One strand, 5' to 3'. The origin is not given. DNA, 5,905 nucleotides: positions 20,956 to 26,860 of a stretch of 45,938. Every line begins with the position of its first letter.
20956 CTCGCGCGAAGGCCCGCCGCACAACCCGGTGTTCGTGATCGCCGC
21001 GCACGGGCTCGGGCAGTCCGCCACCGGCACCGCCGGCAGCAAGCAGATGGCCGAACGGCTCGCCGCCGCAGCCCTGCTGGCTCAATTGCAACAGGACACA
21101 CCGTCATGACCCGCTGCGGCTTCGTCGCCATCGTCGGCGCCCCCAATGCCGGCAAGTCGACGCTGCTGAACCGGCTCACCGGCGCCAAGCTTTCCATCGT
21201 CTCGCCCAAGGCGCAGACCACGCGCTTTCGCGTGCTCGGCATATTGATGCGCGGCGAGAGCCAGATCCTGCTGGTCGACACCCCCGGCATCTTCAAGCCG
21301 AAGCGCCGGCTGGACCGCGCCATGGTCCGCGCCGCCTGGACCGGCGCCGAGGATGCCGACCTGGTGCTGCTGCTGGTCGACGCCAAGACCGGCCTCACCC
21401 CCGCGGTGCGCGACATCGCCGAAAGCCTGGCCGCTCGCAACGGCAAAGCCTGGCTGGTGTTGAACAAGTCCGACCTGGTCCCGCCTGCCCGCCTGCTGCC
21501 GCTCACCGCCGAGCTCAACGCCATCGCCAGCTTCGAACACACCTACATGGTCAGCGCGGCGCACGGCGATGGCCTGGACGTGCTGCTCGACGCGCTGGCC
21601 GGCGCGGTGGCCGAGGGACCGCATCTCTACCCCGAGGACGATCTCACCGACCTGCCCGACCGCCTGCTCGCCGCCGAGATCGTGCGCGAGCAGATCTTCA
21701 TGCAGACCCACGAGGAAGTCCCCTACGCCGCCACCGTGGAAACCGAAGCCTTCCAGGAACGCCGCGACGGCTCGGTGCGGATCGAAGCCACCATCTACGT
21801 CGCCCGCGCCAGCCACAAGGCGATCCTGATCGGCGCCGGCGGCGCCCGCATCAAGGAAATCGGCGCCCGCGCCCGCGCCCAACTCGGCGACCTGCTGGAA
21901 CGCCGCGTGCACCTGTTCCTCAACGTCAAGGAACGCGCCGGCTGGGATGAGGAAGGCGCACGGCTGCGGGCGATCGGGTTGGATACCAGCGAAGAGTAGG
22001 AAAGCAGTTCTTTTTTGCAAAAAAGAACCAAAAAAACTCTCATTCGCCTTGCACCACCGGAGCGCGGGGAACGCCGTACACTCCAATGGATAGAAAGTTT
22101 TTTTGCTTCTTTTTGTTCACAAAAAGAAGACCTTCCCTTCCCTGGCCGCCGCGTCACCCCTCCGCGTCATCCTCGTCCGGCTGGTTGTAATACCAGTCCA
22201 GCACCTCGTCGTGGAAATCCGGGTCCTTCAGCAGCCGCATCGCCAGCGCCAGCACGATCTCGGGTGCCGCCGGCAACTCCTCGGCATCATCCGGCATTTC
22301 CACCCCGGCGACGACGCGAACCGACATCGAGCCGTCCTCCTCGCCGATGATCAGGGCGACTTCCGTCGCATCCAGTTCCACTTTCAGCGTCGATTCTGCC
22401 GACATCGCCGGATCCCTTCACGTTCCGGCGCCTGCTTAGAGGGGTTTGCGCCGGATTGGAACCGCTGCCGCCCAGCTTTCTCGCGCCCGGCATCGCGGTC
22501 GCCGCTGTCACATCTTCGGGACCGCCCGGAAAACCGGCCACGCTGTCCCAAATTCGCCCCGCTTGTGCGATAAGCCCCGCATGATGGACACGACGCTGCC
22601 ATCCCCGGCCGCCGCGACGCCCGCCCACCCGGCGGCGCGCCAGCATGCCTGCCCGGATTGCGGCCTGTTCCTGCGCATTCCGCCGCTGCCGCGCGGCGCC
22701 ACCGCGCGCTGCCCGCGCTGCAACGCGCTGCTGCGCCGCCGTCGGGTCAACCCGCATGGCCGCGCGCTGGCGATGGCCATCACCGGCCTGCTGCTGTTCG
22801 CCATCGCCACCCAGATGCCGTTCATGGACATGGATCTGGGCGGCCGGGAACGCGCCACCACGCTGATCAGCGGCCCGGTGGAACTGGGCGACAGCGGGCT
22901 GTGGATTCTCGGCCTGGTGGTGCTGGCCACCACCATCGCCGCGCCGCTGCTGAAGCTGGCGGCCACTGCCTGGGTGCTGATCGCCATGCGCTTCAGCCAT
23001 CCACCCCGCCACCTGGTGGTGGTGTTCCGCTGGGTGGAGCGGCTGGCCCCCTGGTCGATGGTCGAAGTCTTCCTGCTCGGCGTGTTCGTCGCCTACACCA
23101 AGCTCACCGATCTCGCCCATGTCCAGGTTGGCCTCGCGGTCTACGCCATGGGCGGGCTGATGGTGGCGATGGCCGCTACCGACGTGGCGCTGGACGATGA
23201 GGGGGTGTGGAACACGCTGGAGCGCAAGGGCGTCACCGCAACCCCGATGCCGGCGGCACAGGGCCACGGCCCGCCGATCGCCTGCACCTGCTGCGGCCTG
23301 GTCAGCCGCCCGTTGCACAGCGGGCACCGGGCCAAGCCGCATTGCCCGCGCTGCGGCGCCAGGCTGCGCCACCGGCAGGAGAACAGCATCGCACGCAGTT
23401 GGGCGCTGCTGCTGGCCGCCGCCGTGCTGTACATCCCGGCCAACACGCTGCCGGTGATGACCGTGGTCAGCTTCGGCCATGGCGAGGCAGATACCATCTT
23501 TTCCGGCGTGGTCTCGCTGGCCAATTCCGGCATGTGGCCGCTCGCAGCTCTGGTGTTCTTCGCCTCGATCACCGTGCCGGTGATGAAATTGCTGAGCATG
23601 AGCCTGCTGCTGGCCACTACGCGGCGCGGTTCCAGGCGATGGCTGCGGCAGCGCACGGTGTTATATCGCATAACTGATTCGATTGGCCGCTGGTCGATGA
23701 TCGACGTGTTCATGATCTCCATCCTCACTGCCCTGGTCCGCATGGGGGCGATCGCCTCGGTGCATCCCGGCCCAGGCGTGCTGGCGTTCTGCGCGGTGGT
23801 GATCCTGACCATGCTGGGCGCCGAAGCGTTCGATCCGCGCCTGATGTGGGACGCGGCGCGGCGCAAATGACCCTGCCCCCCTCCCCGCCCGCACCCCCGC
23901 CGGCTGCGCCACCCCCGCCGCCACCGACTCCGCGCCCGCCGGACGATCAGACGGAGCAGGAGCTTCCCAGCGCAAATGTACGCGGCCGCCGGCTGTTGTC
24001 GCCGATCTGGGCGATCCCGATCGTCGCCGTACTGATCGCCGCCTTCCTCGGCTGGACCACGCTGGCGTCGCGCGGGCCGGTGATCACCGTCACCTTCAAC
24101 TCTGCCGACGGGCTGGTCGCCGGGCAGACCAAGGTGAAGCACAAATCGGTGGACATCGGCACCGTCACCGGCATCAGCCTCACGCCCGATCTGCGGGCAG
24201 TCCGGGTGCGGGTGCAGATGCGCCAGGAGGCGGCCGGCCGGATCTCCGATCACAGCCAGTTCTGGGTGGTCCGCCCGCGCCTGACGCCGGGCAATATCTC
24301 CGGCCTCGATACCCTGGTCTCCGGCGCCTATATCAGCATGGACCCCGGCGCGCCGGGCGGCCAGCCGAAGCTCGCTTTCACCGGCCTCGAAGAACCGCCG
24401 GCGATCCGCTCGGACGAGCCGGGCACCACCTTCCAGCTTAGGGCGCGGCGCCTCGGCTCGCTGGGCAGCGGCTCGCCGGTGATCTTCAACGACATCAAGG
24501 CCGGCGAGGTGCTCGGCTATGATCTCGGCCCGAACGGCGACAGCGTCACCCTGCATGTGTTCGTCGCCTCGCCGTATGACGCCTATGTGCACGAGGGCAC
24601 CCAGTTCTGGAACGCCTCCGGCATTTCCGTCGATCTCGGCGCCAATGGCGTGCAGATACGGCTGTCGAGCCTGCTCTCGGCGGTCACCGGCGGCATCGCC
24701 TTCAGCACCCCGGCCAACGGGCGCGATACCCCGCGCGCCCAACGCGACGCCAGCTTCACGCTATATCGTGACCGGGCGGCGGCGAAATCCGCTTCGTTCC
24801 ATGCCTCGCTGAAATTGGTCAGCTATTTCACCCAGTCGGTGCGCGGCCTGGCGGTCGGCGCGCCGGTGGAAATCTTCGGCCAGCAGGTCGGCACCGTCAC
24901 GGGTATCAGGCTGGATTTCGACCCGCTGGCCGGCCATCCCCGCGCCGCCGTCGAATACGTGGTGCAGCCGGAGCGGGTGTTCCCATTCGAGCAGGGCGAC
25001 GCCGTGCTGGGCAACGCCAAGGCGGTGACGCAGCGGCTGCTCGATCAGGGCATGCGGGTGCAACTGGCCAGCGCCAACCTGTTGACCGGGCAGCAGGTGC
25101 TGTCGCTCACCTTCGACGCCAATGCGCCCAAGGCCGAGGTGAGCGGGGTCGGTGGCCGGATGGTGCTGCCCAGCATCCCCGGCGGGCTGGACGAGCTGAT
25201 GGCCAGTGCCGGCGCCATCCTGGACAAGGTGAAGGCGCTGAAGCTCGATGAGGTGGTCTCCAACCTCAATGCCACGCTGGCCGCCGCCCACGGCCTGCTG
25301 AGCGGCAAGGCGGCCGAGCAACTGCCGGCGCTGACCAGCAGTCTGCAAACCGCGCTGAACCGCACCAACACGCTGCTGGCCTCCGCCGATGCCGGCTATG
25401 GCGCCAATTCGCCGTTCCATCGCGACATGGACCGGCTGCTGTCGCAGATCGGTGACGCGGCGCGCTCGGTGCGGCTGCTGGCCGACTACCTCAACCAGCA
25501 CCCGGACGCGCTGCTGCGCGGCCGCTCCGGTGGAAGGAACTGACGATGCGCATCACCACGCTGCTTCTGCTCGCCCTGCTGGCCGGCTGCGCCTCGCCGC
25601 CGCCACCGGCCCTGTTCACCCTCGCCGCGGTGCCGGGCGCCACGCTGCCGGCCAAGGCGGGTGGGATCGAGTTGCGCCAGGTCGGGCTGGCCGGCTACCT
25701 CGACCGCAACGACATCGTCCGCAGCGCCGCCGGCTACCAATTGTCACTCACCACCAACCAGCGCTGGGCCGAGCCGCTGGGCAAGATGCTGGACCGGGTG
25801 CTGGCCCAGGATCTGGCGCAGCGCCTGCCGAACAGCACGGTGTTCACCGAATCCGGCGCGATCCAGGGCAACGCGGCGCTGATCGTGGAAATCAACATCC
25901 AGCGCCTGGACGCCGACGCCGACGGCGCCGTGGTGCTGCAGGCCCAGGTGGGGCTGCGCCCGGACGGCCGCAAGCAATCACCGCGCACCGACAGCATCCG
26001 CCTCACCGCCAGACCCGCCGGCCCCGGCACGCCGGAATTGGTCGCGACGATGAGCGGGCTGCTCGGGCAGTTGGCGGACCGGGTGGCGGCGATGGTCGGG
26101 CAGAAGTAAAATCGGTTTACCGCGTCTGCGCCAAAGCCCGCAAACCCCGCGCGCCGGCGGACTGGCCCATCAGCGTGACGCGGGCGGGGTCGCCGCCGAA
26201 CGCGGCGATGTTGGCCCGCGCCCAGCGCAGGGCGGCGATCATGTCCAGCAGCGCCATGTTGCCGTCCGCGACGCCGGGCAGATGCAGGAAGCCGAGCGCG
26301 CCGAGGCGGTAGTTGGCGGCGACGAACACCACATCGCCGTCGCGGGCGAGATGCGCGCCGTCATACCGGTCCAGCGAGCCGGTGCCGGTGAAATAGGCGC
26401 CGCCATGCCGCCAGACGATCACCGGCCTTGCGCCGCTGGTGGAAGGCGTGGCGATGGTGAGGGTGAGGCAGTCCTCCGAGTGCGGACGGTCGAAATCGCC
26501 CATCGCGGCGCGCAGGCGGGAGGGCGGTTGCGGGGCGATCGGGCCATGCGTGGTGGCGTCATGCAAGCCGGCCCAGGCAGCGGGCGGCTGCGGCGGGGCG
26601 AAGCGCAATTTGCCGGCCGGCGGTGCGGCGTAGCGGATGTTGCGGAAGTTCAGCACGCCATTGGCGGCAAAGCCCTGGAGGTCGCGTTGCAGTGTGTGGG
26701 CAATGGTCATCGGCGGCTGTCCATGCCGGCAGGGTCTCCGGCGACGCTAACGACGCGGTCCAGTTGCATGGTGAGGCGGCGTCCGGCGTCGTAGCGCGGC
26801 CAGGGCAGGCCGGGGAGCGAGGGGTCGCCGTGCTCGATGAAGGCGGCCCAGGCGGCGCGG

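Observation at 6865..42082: Family of ~130-bp AT-rich nested-palindrome (MITE/RIME-like) elements: four full and two half copies, all pressed against gene ends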

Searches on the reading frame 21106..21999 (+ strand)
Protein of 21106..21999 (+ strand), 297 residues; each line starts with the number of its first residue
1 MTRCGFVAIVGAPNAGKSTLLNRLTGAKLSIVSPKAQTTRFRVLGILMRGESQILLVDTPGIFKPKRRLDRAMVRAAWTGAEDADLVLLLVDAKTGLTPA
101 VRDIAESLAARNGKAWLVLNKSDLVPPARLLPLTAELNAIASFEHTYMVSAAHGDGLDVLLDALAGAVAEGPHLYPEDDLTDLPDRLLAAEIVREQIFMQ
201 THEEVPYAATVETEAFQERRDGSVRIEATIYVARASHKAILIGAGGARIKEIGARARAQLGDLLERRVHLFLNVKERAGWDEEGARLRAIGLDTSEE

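Call 29: search_protein_families(library=pfam, proteins=[window:21106-21999:+])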
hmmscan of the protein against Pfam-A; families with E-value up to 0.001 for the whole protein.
window:21106-21999:+ (297 aa): 8 families
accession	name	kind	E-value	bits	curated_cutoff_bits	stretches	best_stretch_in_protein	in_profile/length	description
PF01926.29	MMR_HSR1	-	5.8e-27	94.5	21.9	1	7-121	2-113/113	50S ribosome-binding GTPase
PF07650.23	KH_2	-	9.8e-16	57.8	22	1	204-277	1-74/78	KH domain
PF00009.33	GTP_EFTU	-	1.6e-11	44.6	26.5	1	50-166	67-184/188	Elongation factor Tu GTP binding domain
PF00350.29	Dynamin_N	-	7.9e-11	42.7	27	1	7-42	1-36/168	Dynamin family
PF02421.24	FeoB_N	-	1.5e-10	41.2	27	1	7-125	3-118/156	Ferrous iron transport protein B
PF03193.22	RsgA_GTPase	-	3.5e-06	27.4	30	0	7-63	109-169/174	RsgA GTPase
PF10662.15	PduV-EutP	-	4.2e-05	23.8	21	1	8-164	5-141/143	Ethanolamine utilisation - propanediol utilisation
PF02492.25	cobW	-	0.00024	21.2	20.7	0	50-130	81-161/180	CobW/HypB/UreG, nucleotide-binding domain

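Call 33: find_homologous_proteins(query=window:21106-21999:+, max_evalue=1e-60)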
Query window:21106-21999:+ (297 aa): 7931 proteins with E <= 1e-60 among 8000 candidates; the best 120 are listed.
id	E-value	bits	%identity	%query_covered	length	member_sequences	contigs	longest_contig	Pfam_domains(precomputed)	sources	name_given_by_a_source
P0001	1.1e-186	637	100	100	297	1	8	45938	PF07650.24,PF01926.30,PF00350.30,PF02421.25,PF00009.34,PF03193.23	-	-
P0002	2.7e-186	635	100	100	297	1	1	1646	PF07650.24,PF01926.30,PF00350.30,PF02421.25,PF00009.34,PF03193.23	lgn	-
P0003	8.2e-186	634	100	100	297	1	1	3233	PF07650.24,PF01926.30,PF00350.30,PF02421.25,PF00009.34,PF03193.23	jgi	jgi:GTP-binding protein Era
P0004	1.0e-184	630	99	100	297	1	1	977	PF07650.24,PF01926.30,PF00350.30,PF02421.25,PF00009.34,PF03193.23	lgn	-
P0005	2.2e-180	616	96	100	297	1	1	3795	PF07650.24,PF01926.30,PF00350.30,PF02421.25,PF00009.34,PF03193.23,PF10662.16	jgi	jgi:GTP-binding protein Era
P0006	2.3e-180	616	97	100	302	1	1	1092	PF07650.24,PF01926.30,PF00350.30,PF02421.25,PF00009.34,PF03193.23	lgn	-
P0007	1.2e-179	614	96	100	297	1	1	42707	PF07650.24,PF01926.30,PF00350.30,PF02421.25,PF00009.34,PF03193.23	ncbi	-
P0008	1.4e-175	600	94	100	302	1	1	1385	PF07650.24,PF01926.30,PF00350.30,PF02421.25,PF00009.34,PF03193.23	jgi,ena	-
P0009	3.3e-175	599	94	100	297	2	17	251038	PF07650.24,PF01926.30,PF00350.30,PF02421.25,PF00009.34,PF03193.23,PF10662.16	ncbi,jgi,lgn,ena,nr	ncbi:MAG: GTPase Era [Rhodospirillales bacterium 70-18]|nr:MAG: GTPase Era [Rhodospirillales bacteri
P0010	7.3e-175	598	94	100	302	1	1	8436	PF07650.24,PF01926.30,PF00350.30,PF02421.25,PF00009.34,PF03193.23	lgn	-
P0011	7.4e-169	578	91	99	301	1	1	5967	PF07650.24,PF01926.30,PF00350.30,PF02421.25,PF00009.34,PF03193.23,PF10662.16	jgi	jgi:GTP-binding protein Era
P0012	4.7e-167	572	90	100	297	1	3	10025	PF07650.24,PF01926.30,PF00350.30,PF02421.25,PF00009.34,PF03193.23,PF10662.16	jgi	jgi:GTP-binding protein Era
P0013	7.8e-164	562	89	98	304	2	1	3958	PF07650.24,PF01926.30,PF00350.30,PF02421.25,PF00009.34,PF03193.23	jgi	jgi:GTP-binding protein Era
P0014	2.8e-163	560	87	100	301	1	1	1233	PF07650.24,PF01926.30,PF00350.30,PF02421.25,PF00009.34,PF03193.23,PF10662.16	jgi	jgi:GTP-binding protein Era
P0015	3.0e-163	560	88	98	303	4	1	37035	PF07650.24,PF01926.30,PF00350.30,PF02421.25,PF00009.34,PF03193.23,PF10662.16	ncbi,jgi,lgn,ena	-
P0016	2.3e-159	547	87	98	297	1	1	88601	PF07650.24,PF01926.30,PF00350.30,PF02421.25,PF00009.34,PF03193.23,PF10662.16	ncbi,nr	ncbi:GTPase Era [Limobrevibacterium gyesilva]|nr:GTPase Era [Limobrevibacterium gyesilva]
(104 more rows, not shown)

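Call 34: find_encoding_contigs(protein=P0007, flank=10000, max_places=1)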
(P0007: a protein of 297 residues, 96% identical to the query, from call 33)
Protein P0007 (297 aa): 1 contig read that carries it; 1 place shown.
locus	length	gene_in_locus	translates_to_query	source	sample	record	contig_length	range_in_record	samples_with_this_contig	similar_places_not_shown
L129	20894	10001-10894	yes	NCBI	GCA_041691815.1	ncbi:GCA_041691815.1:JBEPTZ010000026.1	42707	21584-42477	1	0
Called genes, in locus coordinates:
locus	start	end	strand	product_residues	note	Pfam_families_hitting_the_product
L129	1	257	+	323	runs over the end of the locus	PF01547:SBP_bac_1, PF13531:SBP_bac_11, PF13416:SBP_bac_8, PF13343:SBP_bac_6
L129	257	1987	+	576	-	PF00528:BPD_transp_1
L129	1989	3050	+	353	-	PF00005:ABC_tran, PF13304:AAA_21 (faint), PF08402:TOBE_2 (weak)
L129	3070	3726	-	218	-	PF03167:UDG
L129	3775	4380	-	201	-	PF01936:NYN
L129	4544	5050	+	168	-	PF01288:HPPK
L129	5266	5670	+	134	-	PF01192:RNA_pol_Rpb6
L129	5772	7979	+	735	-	PF13328:HD_4, PF01966:HD, PF04607:RelA_SpoT, PF02824:TGS, PF19296:RelA_AH, PF28438:RelA_RIS, PF13291:ACT_4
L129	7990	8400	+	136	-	PF01648:ACPS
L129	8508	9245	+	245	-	PF10502:Peptidase_S26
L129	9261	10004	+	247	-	PF22935:RM44_endonuclase (weak), PF14622:Ribonucleas_3_3, PF00636:Ribonuclease_3, PF00035:dsrm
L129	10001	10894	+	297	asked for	PF00350:Dynamin_N (faint), PF01926:MMR_HSR1, PF02421:FeoB_N, PF03193:RsgA_GTPase (faint), PF00009:GTP_EFTU, PF07650:KH_2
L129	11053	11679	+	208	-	PF12535:Nudix_N, PF00293:NUDIX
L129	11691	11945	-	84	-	-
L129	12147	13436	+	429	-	PF04403:PqiA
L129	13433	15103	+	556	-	PF02470:MlaD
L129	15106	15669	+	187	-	PF03886:ABC_trans_aux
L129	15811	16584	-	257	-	PF10370:Rv2993c-like_N, PF01557:FAA_hydrolase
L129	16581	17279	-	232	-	PF03070:TENA_THI-4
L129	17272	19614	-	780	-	PF13607:Succ_CoA_lig, PF13549:ATP-grasp_5, PF13302:Acetyltransf_3, PF00583:Acetyltransf_1, PF13508:Acetyltransf_7 (weak)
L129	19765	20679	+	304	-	PF10340:Say1_Mug180 (weak), PF20434:BD-FAE, PF07859:Abhydrolase_3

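Call 35: find_encoding_contigs(protein=P0009, flank=10000, max_places=1)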
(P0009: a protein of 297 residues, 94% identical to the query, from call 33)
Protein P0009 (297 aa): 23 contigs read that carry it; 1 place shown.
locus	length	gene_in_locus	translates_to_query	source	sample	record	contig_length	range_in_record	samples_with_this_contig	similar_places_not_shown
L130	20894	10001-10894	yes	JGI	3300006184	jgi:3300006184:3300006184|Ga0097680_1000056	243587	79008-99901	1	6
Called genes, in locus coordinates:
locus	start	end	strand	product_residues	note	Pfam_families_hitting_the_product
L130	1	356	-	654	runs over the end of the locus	PF01464:SLT, PF27553:SLT_superhelical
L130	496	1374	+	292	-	PF00701:DHDPS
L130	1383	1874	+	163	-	PF01668:SmpB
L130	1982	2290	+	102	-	-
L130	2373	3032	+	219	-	PF00174:Oxidored_molyb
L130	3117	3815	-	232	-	PF03167:UDG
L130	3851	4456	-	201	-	PF01936:NYN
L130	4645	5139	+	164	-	PF01288:HPPK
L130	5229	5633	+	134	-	PF01192:RNA_pol_Rpb6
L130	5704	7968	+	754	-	PF13328:HD_4, PF01966:HD, PF04607:RelA_SpoT, PF02824:TGS, PF19296:RelA_AH, PF28438:RelA_RIS, PF13291:ACT_4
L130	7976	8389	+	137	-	PF01648:ACPS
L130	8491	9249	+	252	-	PF10502:Peptidase_S26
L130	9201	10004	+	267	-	PF14622:Ribonucleas_3_3, PF00636:Ribonuclease_3, PF00035:dsrm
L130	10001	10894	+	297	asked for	PF00350:Dynamin_N (faint), PF01926:MMR_HSR1, PF02421:FeoB_N, PF03193:RsgA_GTPase (faint), PF10662:PduV-EutP (weak), PF00009:GTP_EFTU, PF07650:KH_2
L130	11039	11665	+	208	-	PF12535:Nudix_N, PF00293:NUDIX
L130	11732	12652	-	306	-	PF04204:HTS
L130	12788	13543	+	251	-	PF11967:RecO_N, PF02565:RecO_C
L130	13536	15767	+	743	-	PF00521:DNA_topoisoIV, PF03989:DNA_gyraseA_C (faint)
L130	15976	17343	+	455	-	-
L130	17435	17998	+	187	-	PF13489:Methyltransf_23 (weak)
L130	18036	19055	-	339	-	PF09982:LpxR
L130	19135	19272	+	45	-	-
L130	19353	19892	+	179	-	PF13302:Acetyltransf_3, PF13420:Acetyltransf_4 (weak), PF00583:Acetyltransf_1, PF13508:Acetyltransf_7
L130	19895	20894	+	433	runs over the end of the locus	PF01546:Peptidase_M20, PF07687:M20_dimer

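Call 36: find_encoding_contigs(protein=P0016, flank=10000, max_places=1)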
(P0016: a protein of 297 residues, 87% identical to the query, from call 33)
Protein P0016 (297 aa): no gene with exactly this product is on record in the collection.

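Call 37: find_encoding_contigs(protein=P0015, flank=10000, max_places=1)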
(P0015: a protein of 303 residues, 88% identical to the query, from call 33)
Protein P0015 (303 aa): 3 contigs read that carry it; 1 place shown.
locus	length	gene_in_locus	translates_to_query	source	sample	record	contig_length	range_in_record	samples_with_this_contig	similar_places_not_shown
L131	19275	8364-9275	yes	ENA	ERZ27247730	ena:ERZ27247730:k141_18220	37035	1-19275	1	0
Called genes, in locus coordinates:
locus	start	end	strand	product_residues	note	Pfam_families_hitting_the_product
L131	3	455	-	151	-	?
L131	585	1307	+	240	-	PF12840:HTH_20, PF12802:MarR_2 (weak)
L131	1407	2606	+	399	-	PF01494:FAD_binding_3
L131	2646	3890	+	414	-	PF01547:SBP_bac_1, PF13416:SBP_bac_8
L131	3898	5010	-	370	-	PF04909:Amidohydro_2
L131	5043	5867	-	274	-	PF00528:BPD_transp_1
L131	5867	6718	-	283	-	PF00528:BPD_transp_1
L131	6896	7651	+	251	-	PF10502:Peptidase_S26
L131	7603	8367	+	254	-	PF14622:Ribonucleas_3_3, PF00636:Ribonuclease_3, PF00035:dsrm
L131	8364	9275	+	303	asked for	PF00009:GTP_EFTU, PF03193:RsgA_GTPase (faint), PF00350:Dynamin_N (faint), PF01926:MMR_HSR1, PF02421:FeoB_N, PF10662:PduV-EutP (faint), PF07650:KH_2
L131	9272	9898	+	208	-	PF12535:Nudix_N, PF00293:NUDIX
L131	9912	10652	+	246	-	PF11967:RecO_N, PF02565:RecO_C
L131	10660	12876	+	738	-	PF00521:DNA_topoisoIV, PF03989:DNA_gyraseA_C (faint)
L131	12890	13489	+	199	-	-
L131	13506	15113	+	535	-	PF28550:DUF8436, PF07992:Pyr_redox_2 (faint), PF01266:DAO (weak), PF21688:FAD-depend_C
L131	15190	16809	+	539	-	-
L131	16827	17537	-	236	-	PF04376:ATE_N, PF04377:ATE_C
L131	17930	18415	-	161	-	PF06271:RDD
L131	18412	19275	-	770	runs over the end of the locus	PF01804:Penicil_amidase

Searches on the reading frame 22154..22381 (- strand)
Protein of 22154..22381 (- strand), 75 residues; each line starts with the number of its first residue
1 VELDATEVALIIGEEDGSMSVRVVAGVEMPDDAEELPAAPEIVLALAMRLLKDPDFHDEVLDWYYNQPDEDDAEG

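Call 29: search_protein_families(library=pfam, proteins=[window:22154-22381:-])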
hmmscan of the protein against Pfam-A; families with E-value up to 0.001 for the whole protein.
window:22154-22381:- (75 aa): 0 families

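Call 73: search_protein_families(library=pfam, proteins=[window:22154-22381:-], max_evalue=0.01)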
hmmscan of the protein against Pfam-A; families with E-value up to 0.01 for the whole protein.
window:22154-22381:- (75 aa): 1 family
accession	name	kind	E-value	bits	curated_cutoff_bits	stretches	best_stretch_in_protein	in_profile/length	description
PF17476.7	Binary_toxB_3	-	0.0079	16.8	28.4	1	5-72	7-70/102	Clostridial binary toxin B/anthrax toxin PA domain 3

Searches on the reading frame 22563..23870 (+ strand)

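Call 29: search_protein_families(library=pfam, proteins=[window:22563-23870:+])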
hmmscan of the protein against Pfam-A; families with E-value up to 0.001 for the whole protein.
window:22563-23870:+ (435 aa): 1 family
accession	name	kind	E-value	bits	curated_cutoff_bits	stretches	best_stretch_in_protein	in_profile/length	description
PF04403.18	PqiA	-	3.1e-96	320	23.8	2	277-431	2-154/156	Paraquat-inducible protein A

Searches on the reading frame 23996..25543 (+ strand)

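Call 29: search_protein_families(library=pfam, proteins=[window:23996-25543:+])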
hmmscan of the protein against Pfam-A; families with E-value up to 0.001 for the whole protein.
window:23996-25543:+ (515 aa): 1 family
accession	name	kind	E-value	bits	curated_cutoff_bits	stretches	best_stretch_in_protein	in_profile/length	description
PF02470.25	MlaD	-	5.9e-32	110.2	25.1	3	27-118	2-81/81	MlaD protein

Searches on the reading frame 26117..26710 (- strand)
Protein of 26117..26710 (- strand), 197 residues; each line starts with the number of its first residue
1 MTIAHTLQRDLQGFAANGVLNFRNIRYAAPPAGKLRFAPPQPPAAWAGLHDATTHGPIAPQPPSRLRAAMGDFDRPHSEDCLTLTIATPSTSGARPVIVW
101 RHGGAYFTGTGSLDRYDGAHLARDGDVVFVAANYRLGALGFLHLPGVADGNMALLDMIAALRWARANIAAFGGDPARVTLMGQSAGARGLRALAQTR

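Call 32: search_protein_families(library=pfam, proteins=[window:26117-26710:-])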
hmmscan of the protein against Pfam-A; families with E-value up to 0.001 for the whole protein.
window:26117-26710:- (197 aa): 3 families
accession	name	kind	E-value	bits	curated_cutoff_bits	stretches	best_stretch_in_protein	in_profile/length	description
PF00135.34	COesterase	-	3.6e-64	218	27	1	17-190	18-197/515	Carboxylesterase family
PF07859.19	Abhydrolase_3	-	1.7e-09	38.2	25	1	98-188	1-83/210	alpha/beta hydrolase fold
PF20434.5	BD-FAE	-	3.5e-09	36.9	26.8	1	87-187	4-100/215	BD-FAE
